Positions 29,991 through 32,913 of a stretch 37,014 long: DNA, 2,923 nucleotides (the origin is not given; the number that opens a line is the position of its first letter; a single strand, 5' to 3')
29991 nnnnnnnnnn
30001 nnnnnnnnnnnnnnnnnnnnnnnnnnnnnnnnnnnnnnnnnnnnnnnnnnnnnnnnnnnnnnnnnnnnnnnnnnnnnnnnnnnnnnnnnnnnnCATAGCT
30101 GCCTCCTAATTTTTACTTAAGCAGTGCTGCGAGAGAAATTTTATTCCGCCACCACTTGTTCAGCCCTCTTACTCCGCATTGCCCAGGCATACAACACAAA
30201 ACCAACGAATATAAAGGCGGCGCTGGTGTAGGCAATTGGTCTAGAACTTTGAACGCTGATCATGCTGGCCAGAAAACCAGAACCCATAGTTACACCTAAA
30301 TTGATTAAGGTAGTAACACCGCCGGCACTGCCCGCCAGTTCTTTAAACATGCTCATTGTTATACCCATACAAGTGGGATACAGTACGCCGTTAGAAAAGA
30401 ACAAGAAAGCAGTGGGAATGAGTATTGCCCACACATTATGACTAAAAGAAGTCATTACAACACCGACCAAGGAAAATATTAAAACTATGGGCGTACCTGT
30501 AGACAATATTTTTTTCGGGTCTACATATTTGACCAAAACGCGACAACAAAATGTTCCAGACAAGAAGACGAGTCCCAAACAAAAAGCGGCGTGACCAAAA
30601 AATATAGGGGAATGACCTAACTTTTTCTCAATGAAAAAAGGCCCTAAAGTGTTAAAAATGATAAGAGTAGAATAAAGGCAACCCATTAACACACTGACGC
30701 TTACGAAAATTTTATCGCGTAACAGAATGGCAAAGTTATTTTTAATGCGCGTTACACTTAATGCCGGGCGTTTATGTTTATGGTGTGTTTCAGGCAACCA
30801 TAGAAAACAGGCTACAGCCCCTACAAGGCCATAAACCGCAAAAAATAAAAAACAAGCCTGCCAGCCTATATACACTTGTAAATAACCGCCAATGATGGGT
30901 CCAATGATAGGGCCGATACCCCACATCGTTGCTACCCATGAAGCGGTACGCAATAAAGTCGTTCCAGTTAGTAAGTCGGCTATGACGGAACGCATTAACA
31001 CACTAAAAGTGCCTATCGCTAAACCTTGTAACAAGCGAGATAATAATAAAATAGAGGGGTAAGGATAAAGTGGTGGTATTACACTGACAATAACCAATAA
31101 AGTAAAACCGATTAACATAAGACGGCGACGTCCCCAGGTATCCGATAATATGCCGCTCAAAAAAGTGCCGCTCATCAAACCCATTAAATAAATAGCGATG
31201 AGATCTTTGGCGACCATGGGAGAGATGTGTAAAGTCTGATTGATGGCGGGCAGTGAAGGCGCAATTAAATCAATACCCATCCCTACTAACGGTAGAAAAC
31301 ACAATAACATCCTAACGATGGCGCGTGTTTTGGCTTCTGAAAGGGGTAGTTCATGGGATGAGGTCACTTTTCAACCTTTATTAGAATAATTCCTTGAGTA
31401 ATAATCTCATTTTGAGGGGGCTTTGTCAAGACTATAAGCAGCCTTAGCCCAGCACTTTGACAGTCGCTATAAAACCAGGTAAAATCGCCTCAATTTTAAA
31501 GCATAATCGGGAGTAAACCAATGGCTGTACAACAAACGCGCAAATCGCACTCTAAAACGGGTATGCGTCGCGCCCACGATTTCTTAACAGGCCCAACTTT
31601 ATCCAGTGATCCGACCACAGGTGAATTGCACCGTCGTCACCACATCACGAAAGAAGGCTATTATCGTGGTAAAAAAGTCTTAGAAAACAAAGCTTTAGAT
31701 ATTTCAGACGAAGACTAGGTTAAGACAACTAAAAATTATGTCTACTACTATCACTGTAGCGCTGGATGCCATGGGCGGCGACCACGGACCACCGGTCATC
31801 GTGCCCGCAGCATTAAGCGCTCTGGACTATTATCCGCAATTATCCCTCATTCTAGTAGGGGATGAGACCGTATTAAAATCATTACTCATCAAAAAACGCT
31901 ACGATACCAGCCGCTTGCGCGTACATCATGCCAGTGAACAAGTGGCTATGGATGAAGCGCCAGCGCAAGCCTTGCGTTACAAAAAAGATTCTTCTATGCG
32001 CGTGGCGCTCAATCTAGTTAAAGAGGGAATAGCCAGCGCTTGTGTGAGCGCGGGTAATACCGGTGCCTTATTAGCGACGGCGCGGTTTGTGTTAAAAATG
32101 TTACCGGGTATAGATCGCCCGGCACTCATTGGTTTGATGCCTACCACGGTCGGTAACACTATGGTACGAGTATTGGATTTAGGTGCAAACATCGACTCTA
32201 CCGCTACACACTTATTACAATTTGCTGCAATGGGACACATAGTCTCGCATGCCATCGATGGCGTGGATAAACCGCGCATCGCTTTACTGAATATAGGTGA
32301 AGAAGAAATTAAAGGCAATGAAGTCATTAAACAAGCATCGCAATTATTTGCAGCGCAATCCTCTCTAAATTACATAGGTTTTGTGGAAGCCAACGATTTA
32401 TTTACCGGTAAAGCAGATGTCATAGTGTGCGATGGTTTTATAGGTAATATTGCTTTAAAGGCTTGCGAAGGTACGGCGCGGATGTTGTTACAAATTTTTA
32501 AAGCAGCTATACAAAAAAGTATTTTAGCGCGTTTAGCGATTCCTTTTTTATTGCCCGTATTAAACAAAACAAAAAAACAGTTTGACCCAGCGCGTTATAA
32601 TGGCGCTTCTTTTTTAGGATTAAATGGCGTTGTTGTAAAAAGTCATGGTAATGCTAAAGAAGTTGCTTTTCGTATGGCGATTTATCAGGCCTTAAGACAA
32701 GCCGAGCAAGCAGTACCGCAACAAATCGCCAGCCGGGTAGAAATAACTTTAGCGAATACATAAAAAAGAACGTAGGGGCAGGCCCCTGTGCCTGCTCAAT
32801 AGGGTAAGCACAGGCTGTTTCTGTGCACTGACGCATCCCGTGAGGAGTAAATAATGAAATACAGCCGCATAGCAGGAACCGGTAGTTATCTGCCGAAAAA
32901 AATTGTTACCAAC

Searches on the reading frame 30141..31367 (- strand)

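Call 65: search_protein_families(library=pfam, proteins=[window:30141-31367:-])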
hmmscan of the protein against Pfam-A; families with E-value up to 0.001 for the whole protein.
window:30141-31367:- (408 aa): 2 families
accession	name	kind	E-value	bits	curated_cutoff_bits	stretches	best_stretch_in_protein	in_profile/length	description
PF07690.21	MFS_1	-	8.3e-48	163.5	33.4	1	27-355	7-338/347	Major Facilitator Superfamily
PF00083.30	Sugar_tr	-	2.8e-07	30.2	22.3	1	57-194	52-194/452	Sugar (and other) transporter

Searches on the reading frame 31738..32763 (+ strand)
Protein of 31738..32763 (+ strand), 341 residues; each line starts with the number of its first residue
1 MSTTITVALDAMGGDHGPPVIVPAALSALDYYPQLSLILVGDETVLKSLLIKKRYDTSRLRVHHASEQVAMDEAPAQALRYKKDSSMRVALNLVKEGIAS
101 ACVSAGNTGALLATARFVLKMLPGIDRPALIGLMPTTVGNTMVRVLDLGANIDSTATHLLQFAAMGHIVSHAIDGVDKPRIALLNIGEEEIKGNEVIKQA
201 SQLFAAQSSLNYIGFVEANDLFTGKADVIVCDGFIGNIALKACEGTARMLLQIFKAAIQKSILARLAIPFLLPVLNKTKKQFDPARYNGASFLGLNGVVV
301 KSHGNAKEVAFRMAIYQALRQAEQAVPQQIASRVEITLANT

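Call 65: search_protein_families(library=pfam, proteins=[window:31738-32763:+])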
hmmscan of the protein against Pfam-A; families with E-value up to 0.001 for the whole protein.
window:31738-32763:+ (341 aa): 1 family
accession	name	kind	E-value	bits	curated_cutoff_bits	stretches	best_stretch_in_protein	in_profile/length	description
PF02504.20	FA_synthesis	-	2.6e-110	368.9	29.1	1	6-328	2-323/324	Fatty acid synthesis protein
